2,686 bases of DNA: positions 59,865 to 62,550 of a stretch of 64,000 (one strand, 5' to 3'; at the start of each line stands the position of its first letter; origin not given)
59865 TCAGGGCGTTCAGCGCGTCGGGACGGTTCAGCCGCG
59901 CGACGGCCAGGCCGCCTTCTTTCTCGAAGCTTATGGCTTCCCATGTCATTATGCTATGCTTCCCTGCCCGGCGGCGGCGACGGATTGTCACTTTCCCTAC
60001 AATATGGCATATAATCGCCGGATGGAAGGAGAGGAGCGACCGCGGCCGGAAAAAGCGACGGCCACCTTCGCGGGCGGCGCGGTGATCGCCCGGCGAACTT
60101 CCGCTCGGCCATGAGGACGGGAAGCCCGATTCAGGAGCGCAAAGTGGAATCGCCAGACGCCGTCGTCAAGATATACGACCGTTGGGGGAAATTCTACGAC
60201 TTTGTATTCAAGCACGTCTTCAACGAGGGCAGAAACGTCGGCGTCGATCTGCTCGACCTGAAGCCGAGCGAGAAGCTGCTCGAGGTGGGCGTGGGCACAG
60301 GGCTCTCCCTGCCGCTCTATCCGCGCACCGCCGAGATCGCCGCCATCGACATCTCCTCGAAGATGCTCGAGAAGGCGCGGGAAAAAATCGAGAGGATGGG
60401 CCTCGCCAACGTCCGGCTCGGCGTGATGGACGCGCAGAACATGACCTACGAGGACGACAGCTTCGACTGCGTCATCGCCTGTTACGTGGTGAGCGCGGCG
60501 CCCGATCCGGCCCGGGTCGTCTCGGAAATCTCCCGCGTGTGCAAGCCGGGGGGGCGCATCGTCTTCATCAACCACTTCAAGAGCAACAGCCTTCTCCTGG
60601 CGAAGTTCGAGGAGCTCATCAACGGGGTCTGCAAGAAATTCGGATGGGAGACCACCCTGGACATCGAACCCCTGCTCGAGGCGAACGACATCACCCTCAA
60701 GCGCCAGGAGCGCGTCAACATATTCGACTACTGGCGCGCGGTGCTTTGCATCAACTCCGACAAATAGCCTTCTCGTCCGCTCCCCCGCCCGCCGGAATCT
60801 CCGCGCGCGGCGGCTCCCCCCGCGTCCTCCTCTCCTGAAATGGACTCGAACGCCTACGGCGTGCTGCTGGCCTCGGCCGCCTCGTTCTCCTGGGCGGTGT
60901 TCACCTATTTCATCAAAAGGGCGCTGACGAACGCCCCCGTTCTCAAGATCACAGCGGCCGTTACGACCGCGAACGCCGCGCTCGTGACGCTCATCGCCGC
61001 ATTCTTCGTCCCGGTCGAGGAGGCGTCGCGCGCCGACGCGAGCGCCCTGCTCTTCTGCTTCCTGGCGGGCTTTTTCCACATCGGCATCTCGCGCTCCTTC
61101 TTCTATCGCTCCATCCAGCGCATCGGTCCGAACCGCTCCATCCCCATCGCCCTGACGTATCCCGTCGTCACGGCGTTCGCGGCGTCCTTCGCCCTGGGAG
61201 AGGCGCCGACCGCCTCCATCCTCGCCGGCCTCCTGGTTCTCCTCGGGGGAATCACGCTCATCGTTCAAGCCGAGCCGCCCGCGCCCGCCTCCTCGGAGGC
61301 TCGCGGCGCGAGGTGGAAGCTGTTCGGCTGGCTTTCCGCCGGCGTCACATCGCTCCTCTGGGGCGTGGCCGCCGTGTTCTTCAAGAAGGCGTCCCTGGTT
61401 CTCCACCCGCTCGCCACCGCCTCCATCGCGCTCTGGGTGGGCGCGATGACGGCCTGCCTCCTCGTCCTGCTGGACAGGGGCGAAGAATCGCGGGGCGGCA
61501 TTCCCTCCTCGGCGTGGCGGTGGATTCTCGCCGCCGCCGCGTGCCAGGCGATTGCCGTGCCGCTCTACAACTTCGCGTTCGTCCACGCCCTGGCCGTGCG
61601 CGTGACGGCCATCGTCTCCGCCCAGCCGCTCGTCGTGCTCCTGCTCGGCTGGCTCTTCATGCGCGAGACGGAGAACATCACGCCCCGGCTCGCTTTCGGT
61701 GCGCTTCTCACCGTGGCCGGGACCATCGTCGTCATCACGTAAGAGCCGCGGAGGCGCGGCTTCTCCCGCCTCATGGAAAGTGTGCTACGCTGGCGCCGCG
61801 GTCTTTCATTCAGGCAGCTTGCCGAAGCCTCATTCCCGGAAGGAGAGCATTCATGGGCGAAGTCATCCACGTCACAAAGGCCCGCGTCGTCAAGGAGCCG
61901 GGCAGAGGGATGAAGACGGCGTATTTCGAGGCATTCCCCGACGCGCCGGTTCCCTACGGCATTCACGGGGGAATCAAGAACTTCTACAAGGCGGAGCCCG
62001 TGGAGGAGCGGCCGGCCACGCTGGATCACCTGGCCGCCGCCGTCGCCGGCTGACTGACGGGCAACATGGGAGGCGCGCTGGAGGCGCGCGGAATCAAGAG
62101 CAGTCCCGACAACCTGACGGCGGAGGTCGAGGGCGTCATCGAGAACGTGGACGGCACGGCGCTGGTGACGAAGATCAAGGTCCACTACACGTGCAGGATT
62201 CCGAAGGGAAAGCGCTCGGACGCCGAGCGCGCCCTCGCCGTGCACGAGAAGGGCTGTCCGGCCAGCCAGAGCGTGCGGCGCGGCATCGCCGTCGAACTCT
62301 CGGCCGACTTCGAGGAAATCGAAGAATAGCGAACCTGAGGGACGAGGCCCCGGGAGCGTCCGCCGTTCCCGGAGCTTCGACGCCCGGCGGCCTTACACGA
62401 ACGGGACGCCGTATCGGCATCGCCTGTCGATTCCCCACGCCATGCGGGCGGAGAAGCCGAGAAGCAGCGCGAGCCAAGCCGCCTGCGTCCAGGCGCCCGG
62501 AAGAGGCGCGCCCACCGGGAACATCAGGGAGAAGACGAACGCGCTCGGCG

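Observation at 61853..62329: OsmC-family gene with in-frame UGA at the catalytic cysteine position: candidate selenoprotein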

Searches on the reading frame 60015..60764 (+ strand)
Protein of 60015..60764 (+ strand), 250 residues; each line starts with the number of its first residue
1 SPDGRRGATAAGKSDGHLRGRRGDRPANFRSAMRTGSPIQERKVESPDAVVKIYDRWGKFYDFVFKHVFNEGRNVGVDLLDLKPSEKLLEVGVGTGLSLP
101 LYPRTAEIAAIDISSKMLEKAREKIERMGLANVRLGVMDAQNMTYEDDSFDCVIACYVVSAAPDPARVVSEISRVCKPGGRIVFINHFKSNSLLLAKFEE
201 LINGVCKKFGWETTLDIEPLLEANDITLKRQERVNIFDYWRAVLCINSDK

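Call 69: search_protein_families(library=pfam, proteins=[window:60015-60764:+], max_evalue=0.00001)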
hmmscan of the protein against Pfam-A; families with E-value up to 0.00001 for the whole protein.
window:60015-60764:+ (250 aa): 7 families
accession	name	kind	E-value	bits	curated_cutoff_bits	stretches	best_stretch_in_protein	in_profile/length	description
PF08241.18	Methyltransf_11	-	4.8e-23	82.1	21.2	1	89-184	1-95/95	Methyltransferase domain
PF13649.12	Methyltransf_25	-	1.4e-20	74.2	27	1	89-180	2-97/97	Methyltransferase domain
PF13847.12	Methyltransf_31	-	2.3e-20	73.2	27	1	83-200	2-124/145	Methyltransferase domain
PF01209.24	Ubie_methyltran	-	1.1e-16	61.3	20.1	1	72-195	35-162/233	ubiE/COQ5 methyltransferase family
PF08242.18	Methyltransf_12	-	3.1e-15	57.1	30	1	89-182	1-98/98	Methyltransferase domain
PF13489.12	Methyltransf_23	-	6.3e-14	52.5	27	1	82-189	20-121/164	Methyltransferase domain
PF01135.25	PCMT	-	1.3e-06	28.8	20.3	1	77-184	66-171/210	Protein-L-isoaspartate(D-aspartate) O-methyltransferase (PCMT)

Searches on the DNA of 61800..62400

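Call 22: search_rna_families(source=window, start=61800, end=62400, threshold=evalue, max_evalue=10)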
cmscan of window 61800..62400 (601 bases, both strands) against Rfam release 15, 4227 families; matches with E-value up to 10: 0.
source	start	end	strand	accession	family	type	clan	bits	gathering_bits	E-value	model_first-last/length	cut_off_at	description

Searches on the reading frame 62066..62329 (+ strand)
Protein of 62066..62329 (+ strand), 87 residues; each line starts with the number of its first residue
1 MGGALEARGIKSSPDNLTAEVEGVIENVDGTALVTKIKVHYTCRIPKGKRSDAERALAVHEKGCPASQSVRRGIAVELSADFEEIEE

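Call 38: find_encoding_contigs(protein=window:62066-62329:+, flank=10000, max_places=3)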
Protein window:62066-62329:+ (87 aa): 21 contigs read that carry it; 3 places shown.
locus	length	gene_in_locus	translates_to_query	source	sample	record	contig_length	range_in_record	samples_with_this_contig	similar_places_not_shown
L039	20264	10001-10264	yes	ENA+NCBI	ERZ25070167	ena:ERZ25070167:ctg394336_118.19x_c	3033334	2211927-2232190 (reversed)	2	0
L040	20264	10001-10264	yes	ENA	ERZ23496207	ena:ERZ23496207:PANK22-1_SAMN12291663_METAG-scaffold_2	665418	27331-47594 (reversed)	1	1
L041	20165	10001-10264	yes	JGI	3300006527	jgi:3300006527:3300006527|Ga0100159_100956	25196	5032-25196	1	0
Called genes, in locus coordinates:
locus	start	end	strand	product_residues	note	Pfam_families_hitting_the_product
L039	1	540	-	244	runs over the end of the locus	PF01128:IspD, PF12804:NTP_transf_3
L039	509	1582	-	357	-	PF01938:TRAM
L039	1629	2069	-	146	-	PF01967:MoaC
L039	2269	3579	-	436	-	PF04932:Wzy_C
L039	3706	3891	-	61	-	-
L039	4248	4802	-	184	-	PF22769:DCD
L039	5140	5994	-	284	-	PF13145:Rotamase_2, PF13616:Rotamase_3, PF00639:Rotamase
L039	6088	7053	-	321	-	PF01699:Na_Ca_ex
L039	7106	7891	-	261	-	PF00378:ECH_1, PF16113:ECH_2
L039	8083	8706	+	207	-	PF01209:Ubie_methyltran, PF13489:Methyltransf_23, PF01135:PCMT (weak), PF07021:MetW (faint), PF13847:Methyltransf_31, PF08241:Methyltransf_11, PF08242:Methyltransf_12, PF13649:Methyltransf_25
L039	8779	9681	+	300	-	PF00892:EamA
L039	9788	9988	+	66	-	-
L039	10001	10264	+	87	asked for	PF02566:OsmC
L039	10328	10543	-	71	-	-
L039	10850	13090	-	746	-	PF01315:Ald_Xan_dh_C, PF02738:MoCoBD_1, PF20256:MoCoBD_2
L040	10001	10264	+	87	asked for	PF02566:OsmC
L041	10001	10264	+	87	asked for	PF02566:OsmC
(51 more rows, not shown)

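Call 70: list_cluster_members(proteins=[window:62066-62326:+, P0027, P0007])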
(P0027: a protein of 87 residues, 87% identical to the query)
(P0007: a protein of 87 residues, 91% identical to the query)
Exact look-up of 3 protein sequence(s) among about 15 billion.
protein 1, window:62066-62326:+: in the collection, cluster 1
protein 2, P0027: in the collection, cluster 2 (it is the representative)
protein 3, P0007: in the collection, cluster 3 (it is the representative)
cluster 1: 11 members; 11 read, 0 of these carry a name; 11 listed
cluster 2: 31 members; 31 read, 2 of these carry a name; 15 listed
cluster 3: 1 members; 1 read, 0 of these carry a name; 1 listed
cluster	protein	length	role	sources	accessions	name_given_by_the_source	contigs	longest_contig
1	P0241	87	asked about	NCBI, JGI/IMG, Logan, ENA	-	-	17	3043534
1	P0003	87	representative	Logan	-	-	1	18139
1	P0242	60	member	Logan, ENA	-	-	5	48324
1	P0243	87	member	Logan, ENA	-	-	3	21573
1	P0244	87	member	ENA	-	-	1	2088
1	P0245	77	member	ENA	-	-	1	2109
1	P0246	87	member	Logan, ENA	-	-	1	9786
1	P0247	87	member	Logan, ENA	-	-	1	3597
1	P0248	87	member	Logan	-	-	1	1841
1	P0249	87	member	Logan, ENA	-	-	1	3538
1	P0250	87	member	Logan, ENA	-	-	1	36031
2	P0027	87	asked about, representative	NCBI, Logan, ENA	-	-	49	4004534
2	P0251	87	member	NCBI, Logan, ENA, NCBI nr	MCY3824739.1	MAG: OsmC family protein [Nitrospinae bacterium] | OsmC family protein [Nitrospinota bacterium]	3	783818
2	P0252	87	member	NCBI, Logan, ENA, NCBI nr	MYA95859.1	MAG: hypothetical protein F4X91_05565 [Nitrospinae bacterium] | hypothetical protein [Nitrospinota bacterium]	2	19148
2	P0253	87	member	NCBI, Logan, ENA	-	-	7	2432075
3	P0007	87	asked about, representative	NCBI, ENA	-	-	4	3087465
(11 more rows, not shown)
